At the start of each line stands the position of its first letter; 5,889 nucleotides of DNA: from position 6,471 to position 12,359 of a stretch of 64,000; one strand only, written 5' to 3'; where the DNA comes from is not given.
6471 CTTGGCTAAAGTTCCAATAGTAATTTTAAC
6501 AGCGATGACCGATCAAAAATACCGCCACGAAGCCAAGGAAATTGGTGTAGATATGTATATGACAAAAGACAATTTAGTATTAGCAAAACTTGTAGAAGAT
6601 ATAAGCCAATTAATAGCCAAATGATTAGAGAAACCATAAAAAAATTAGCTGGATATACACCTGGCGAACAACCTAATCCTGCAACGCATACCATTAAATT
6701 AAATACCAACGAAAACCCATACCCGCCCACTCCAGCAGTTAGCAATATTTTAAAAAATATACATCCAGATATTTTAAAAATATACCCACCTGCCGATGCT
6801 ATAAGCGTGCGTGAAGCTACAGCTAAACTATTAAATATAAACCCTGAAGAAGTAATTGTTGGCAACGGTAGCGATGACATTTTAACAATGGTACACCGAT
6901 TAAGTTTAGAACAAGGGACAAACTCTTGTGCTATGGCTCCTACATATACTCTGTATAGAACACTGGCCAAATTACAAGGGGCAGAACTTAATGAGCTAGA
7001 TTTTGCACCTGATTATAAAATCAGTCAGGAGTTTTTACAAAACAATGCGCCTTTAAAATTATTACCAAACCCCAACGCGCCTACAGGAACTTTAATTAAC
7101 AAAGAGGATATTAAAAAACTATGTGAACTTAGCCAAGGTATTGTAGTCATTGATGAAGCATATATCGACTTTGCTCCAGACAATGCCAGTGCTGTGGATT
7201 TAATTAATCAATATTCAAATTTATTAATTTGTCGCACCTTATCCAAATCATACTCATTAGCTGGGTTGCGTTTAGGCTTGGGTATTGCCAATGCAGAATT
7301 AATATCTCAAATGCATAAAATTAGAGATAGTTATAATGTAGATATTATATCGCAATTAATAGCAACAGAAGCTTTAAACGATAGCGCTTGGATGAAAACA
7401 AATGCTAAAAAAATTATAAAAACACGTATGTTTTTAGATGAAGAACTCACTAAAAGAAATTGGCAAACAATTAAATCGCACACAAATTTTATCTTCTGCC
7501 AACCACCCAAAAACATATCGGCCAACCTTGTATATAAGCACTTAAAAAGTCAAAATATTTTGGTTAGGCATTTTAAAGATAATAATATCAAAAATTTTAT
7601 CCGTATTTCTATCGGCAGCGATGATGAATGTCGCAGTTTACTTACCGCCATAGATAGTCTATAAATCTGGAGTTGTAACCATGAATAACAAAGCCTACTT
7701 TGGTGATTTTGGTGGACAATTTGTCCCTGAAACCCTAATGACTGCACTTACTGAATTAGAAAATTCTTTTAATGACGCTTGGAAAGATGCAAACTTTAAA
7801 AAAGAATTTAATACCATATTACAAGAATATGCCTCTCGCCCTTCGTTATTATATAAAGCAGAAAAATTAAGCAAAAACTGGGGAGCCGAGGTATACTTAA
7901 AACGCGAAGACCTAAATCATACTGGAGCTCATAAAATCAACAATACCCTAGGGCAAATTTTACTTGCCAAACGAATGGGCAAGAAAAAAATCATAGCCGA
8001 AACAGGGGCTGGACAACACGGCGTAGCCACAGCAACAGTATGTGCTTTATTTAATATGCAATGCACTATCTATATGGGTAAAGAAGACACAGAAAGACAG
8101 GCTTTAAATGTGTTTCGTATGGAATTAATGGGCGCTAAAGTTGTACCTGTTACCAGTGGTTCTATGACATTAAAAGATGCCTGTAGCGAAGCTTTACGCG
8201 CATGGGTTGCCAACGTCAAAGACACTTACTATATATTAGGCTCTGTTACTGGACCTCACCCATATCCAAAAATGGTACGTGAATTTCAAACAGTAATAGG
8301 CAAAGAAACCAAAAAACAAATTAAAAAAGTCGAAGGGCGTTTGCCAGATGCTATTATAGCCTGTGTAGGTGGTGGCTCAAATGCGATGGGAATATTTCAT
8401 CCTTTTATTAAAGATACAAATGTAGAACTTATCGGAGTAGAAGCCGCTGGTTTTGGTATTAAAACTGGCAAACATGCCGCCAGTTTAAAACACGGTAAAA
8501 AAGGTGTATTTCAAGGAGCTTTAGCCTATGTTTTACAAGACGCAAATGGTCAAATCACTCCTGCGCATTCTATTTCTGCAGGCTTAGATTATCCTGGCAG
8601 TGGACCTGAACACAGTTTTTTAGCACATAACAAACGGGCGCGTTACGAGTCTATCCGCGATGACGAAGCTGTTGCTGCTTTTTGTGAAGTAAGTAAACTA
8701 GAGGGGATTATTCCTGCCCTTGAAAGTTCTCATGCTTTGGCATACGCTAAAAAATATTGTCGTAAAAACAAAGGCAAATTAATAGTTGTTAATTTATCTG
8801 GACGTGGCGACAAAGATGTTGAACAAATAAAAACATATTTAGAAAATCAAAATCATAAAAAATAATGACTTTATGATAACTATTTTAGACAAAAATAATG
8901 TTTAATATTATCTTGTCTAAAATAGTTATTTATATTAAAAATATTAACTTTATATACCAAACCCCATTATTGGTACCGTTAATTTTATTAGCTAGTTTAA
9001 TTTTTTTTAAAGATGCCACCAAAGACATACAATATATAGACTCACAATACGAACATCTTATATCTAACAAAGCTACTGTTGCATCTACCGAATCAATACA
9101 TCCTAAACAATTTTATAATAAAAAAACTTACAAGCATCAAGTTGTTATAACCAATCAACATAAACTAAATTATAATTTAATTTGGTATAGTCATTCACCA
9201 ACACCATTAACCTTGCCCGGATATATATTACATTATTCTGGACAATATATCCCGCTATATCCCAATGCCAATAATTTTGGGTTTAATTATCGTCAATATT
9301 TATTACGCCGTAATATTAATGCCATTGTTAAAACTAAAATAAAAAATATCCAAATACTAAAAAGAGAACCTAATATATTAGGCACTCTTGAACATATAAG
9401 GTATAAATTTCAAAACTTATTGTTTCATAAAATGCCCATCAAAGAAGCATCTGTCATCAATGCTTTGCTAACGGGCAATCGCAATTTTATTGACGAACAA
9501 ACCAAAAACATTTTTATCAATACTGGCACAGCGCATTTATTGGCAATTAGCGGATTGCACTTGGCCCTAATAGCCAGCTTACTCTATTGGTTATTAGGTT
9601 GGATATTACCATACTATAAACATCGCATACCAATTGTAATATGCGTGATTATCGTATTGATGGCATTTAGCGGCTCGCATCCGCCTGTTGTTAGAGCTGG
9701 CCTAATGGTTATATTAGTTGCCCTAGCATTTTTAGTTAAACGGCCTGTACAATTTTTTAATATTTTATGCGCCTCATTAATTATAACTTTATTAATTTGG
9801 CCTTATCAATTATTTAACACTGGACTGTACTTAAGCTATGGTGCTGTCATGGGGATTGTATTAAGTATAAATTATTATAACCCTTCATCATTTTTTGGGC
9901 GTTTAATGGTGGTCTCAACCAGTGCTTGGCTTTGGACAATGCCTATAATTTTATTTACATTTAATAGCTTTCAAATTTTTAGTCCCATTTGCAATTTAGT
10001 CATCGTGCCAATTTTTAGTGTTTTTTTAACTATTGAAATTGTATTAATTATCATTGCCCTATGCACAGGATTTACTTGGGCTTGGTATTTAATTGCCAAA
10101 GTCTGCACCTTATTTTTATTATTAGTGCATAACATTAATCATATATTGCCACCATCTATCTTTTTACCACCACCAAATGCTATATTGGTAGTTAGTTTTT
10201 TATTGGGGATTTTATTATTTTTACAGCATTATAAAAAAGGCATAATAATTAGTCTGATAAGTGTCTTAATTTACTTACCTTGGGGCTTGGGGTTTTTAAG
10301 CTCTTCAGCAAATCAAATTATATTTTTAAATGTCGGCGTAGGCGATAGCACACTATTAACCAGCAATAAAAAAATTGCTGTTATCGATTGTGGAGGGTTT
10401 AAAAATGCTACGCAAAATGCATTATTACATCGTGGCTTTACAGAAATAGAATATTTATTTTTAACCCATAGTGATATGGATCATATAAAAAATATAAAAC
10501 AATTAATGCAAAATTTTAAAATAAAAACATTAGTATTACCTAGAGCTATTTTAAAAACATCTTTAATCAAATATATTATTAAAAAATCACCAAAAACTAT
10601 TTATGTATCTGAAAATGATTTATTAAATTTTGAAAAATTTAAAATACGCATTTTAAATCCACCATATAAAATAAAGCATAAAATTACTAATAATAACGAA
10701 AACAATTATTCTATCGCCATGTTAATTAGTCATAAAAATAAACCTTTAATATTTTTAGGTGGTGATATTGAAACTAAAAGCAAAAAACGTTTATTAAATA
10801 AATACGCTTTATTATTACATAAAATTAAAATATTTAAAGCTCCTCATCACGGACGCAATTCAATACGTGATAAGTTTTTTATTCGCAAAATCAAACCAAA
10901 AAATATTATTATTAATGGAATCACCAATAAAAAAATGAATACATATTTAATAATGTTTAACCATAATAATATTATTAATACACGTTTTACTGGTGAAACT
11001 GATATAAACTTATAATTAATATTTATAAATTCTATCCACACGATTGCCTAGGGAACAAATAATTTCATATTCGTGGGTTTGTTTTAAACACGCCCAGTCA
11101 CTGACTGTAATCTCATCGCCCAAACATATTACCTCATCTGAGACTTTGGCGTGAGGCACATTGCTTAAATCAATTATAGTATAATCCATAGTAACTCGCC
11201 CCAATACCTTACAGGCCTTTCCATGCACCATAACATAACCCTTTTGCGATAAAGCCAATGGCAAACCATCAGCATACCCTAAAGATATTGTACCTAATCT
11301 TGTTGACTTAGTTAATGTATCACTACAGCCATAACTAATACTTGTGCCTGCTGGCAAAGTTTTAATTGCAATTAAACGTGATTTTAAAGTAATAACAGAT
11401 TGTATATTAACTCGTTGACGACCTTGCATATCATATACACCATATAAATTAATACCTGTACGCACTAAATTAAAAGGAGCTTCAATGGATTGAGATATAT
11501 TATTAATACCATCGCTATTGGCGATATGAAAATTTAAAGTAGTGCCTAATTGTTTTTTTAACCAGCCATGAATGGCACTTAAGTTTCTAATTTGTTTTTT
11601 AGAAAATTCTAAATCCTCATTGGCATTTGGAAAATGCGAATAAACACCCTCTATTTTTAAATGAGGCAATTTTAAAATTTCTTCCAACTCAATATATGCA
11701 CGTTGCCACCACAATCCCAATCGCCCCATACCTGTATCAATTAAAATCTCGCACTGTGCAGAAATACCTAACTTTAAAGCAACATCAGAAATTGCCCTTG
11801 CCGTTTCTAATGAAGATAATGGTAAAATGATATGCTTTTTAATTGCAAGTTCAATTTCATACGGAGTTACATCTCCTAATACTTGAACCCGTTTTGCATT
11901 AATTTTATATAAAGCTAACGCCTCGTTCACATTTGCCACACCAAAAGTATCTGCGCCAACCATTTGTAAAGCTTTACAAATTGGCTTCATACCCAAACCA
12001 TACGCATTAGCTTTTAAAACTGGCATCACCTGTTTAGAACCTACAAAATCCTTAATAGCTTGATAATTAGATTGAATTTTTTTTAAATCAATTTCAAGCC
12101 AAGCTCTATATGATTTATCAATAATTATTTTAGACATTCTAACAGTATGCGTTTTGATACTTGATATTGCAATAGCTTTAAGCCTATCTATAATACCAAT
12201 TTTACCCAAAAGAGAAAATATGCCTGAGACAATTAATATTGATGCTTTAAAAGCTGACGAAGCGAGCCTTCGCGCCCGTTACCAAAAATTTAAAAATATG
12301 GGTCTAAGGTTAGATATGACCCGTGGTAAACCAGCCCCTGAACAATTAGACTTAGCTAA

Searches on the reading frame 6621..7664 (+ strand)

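Call 13: search_protein_families(library=pfam, proteins=[window:6621-7664:+], max_evalue=0.00001)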
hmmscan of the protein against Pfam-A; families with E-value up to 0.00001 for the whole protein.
window:6621-7664:+ (347 aa): 1 family
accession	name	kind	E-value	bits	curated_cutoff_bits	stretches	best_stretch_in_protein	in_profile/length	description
PF00155.27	Aminotran_1_2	-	2e-58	198.8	19.7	1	23-344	2-361/361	Aminotransferase class I and II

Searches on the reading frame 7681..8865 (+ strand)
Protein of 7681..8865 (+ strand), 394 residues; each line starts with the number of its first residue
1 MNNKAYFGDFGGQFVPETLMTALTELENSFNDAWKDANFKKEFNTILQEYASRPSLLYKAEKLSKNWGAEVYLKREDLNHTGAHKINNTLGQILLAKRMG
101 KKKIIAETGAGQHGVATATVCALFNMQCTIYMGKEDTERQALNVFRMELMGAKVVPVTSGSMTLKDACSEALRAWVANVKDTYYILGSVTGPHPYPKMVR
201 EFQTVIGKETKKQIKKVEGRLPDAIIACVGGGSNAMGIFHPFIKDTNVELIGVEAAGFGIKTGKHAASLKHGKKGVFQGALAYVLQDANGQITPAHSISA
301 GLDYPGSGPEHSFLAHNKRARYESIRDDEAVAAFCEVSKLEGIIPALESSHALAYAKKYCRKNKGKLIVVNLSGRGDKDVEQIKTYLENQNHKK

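Call 13: search_protein_families(library=pfam, proteins=[window:7681-8865:+], max_evalue=0.00001)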
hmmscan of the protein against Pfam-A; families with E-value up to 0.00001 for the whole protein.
window:7681-8865:+ (394 aa): 1 family
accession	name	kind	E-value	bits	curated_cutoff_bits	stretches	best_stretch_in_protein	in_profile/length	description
PF00291.31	PALP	-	1.2e-45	156.5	35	1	53-374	6-295/295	Pyridoxal-phosphate dependent enzyme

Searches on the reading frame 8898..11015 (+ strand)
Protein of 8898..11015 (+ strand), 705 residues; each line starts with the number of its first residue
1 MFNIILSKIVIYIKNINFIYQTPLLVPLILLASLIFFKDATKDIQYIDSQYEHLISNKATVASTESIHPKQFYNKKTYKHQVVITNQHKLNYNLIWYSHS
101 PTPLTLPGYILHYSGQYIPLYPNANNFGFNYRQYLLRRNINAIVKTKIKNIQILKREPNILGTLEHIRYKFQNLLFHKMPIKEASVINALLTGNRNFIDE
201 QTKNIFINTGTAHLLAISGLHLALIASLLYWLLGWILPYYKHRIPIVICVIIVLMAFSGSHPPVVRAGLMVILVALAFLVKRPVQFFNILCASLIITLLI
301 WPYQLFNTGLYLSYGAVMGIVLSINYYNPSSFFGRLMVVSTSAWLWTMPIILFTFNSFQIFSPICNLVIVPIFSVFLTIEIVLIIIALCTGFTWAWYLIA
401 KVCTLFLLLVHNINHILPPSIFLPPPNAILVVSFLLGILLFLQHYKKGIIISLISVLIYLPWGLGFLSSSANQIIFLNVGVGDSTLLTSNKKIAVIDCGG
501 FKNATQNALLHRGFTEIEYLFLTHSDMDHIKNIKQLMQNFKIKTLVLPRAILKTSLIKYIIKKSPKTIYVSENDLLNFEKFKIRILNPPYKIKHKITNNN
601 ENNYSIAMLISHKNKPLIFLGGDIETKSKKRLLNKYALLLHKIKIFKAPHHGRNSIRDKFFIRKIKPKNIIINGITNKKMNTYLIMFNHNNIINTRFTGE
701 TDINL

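Call 13: search_protein_families(library=pfam, proteins=[window:8898-11015:+], max_evalue=0.00001)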
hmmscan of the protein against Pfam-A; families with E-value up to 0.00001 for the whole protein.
window:8898-11015:+ (705 aa): 3 families
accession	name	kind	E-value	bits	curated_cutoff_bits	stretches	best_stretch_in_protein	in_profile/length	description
PF03772.21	Competence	-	9.9e-48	163.3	23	1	190-443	1-265/270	Competence protein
PF00753.33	Lactamase_B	-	3.1e-08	34.2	22.7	1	479-546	3-73/196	Metallo-beta-lactamase superfamily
PF13567.11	DUF4131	-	1.6e-06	28.4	31.6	1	26-147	37-160/165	Domain of unknown function (DUF4131)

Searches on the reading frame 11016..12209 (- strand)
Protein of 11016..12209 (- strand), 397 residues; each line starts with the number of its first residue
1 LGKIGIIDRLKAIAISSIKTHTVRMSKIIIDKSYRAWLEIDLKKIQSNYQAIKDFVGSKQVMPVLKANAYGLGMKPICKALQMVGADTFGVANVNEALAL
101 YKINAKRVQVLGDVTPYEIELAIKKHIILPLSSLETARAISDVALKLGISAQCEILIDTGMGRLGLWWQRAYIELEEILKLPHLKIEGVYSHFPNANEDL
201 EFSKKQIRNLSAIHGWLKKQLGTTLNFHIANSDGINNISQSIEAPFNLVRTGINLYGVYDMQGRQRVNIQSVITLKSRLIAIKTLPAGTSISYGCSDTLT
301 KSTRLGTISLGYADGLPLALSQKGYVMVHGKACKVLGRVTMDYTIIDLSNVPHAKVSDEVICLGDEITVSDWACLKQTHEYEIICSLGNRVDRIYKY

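Call 14: search_protein_families(library=pfam, proteins=[window:11016-12209:-], max_evalue=0.00001)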
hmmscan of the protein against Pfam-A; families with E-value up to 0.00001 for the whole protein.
window:11016-12209:- (397 aa): 2 families
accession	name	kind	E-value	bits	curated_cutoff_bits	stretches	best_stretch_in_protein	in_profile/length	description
PF01168.26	Ala_racemase_N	-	4.8e-50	170.7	24.1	1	40-259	1-219/220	Alanine racemase, N-terminal domain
PF00842.27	Ala_racemase_C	-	3.2e-40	137.1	25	1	272-395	1-127/127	Alanine racemase, C-terminal domain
